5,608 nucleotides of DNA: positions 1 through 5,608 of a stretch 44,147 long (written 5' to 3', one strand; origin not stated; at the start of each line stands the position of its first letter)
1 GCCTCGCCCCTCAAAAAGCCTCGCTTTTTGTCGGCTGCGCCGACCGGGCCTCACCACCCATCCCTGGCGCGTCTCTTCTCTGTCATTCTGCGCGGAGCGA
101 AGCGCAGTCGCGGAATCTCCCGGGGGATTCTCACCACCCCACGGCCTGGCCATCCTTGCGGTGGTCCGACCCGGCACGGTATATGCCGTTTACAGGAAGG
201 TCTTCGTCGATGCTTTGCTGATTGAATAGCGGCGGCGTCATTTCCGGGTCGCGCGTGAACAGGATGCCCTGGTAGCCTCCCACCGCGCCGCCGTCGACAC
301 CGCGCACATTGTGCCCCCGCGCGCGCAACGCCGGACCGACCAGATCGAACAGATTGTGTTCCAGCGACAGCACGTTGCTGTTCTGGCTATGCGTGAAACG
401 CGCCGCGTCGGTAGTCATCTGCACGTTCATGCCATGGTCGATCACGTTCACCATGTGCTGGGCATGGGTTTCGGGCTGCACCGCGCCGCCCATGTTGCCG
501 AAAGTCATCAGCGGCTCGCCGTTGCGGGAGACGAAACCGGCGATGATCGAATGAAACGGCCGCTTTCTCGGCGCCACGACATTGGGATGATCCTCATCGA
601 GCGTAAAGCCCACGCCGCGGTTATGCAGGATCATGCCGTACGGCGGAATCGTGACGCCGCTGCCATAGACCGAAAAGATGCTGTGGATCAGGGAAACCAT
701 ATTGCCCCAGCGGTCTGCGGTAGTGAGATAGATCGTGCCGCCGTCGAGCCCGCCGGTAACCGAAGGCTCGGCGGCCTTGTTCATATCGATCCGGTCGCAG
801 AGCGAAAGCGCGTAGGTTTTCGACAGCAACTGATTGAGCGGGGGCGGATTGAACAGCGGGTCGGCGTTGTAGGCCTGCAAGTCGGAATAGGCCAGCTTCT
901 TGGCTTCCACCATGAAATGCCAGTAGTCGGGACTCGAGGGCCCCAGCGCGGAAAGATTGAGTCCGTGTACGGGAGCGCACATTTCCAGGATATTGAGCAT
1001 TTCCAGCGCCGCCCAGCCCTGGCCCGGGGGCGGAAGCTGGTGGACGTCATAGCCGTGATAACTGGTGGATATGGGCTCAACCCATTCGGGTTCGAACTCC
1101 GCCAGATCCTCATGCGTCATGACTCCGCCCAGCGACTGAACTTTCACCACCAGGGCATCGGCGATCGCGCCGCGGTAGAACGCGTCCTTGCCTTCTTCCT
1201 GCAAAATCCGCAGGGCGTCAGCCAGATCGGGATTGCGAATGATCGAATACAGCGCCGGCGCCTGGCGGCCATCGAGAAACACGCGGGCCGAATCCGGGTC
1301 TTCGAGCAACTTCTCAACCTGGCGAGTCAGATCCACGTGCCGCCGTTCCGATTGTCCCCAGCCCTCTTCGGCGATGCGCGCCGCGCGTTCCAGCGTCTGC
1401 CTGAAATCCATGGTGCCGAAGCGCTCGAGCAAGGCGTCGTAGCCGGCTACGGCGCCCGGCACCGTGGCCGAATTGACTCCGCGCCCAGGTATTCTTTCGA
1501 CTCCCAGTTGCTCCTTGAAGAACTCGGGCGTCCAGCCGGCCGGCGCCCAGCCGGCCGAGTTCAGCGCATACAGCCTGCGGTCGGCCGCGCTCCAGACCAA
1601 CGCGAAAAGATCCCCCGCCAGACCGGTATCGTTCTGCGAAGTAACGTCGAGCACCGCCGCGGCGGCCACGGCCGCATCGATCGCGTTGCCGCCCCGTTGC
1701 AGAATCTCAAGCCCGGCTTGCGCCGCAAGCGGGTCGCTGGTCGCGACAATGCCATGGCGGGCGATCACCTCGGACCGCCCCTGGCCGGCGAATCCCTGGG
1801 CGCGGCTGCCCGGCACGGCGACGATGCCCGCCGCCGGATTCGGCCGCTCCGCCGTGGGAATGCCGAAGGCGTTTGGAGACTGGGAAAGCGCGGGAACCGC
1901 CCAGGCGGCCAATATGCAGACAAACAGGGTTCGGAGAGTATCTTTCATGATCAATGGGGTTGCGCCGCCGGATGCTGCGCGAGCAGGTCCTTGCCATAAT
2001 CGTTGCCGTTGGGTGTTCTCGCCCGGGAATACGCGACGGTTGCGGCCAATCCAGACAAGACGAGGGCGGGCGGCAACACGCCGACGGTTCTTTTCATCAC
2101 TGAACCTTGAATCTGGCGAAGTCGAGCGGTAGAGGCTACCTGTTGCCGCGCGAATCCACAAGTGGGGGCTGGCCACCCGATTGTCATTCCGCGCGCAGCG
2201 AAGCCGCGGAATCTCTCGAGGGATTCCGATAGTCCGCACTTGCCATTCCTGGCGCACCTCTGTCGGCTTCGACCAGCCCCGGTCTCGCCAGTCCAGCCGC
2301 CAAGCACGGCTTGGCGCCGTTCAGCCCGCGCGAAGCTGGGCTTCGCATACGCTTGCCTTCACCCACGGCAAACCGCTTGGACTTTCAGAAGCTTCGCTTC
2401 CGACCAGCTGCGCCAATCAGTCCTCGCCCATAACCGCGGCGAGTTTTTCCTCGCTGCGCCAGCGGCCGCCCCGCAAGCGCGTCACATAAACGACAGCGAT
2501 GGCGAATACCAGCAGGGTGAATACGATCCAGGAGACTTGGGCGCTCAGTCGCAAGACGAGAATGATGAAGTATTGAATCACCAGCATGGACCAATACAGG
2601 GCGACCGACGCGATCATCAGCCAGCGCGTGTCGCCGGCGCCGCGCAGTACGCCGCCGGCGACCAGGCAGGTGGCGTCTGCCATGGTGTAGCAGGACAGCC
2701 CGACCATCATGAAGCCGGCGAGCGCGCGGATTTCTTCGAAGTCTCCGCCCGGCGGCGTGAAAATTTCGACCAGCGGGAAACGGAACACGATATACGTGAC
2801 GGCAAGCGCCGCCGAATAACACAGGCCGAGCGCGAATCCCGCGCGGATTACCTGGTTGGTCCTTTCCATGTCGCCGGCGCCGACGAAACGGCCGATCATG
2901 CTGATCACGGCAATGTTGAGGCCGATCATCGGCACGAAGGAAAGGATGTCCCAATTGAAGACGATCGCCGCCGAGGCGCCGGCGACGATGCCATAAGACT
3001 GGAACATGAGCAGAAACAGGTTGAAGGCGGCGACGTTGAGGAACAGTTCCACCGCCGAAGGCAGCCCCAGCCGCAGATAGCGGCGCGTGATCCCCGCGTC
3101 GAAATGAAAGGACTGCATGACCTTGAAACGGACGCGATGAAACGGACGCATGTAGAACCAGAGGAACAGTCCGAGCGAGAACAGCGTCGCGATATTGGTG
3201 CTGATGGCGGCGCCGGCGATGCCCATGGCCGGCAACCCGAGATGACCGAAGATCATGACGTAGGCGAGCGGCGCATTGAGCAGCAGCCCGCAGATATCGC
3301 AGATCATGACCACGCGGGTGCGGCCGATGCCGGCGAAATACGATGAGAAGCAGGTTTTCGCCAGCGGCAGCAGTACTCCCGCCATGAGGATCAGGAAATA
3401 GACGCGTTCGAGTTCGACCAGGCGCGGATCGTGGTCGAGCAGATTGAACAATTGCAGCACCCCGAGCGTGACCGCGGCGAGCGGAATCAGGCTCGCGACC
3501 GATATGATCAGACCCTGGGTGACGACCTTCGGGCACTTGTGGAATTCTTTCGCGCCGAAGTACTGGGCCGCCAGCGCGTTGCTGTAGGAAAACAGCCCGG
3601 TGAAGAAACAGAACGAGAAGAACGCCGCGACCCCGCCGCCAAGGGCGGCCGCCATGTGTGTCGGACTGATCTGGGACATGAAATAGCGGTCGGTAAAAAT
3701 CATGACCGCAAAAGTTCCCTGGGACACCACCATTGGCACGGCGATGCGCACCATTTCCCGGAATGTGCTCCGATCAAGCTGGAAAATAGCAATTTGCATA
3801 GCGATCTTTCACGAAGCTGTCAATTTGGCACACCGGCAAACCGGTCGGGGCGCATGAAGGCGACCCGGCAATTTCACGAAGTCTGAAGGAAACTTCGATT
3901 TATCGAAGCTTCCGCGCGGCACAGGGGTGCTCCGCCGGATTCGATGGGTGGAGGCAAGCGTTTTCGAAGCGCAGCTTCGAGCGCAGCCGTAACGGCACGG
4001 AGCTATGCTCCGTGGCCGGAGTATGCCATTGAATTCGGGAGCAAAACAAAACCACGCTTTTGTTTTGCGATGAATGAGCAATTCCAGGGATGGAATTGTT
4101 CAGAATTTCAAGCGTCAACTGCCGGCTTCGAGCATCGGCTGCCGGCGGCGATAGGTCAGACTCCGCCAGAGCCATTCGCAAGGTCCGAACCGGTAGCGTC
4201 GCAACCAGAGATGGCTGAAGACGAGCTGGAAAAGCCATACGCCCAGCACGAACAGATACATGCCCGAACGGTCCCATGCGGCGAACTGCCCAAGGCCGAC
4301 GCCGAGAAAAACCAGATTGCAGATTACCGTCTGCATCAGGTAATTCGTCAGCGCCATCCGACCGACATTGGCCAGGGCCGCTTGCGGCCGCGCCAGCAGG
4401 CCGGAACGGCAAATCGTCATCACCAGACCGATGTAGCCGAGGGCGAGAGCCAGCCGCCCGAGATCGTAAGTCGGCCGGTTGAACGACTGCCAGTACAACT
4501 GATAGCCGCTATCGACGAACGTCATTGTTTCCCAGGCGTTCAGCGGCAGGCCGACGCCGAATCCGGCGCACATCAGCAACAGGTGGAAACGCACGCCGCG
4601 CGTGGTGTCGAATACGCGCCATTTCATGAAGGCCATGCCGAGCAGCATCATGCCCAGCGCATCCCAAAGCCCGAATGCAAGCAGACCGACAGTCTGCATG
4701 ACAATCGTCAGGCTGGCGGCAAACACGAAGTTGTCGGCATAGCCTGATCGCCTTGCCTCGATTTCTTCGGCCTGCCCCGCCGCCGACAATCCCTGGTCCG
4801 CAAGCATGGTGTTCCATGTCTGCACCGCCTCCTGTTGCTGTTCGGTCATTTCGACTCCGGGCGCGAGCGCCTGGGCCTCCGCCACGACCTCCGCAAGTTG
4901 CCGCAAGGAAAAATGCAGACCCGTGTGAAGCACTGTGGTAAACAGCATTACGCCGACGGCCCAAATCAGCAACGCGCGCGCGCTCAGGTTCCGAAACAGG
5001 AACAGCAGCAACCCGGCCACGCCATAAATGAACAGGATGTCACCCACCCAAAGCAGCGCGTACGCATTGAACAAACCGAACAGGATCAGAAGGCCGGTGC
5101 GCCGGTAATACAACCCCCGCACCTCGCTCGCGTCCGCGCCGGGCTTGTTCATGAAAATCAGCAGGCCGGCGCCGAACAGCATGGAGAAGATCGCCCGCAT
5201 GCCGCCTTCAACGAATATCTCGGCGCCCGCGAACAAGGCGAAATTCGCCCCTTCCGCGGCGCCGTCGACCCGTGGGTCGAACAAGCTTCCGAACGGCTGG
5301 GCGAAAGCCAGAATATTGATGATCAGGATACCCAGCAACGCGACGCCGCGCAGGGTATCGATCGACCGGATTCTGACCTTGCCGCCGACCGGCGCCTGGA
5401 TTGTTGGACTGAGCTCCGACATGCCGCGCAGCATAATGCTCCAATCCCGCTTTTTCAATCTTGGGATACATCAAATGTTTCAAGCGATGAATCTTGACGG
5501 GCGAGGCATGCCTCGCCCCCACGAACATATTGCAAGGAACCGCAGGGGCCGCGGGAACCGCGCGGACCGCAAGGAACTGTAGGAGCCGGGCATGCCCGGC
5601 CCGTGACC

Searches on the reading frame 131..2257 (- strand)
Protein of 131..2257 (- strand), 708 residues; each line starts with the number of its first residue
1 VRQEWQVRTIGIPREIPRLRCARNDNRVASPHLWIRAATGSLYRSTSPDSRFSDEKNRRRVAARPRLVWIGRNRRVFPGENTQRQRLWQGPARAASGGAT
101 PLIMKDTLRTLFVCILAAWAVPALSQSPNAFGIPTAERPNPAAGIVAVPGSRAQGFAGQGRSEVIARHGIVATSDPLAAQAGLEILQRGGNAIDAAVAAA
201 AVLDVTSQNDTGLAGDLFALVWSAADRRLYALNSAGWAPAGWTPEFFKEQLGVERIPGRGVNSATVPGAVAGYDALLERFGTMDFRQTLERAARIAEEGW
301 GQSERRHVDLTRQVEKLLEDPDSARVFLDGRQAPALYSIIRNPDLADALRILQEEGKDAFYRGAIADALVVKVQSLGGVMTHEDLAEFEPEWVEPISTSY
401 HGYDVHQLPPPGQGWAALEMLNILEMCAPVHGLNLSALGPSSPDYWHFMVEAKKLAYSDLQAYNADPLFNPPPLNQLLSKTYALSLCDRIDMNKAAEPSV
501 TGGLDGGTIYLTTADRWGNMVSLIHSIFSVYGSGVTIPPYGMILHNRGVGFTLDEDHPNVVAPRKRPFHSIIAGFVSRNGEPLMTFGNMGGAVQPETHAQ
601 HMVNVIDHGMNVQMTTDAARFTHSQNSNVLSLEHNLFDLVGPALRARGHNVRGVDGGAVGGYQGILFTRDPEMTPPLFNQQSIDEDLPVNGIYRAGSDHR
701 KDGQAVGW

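Call 18: search_protein_families(library=pfam, proteins=[window:131-2257:-])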
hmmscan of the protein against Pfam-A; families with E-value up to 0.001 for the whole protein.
window:131-2257:- (708 aa): 1 family
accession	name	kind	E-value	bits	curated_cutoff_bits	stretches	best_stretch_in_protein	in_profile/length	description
PF01019.26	G_glu_transpept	-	8.6e-131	437.7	27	1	184-666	2-495/512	Gamma-glutamyltranspeptidase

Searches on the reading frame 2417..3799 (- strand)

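Call 18: search_protein_families(library=pfam, proteins=[window:2417-3799:-])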
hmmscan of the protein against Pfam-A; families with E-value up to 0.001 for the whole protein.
window:2417-3799:- (460 aa): 1 family
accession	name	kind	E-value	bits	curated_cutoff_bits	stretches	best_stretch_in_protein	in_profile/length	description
PF01554.23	MatE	-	5.2e-38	130.7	24.9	2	22-181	1-161/161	MatE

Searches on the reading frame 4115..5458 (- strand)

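Call 18: search_protein_families(library=pfam, proteins=[window:4115-5458:-])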
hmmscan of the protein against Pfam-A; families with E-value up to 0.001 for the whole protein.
window:4115-5458:- (447 aa): 1 family
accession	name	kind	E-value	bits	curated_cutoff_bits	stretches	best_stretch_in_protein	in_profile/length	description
PF04235.18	DUF418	-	3.4e-42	144.6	23.6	1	278-437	2-162/163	Protein of unknown function (DUF418)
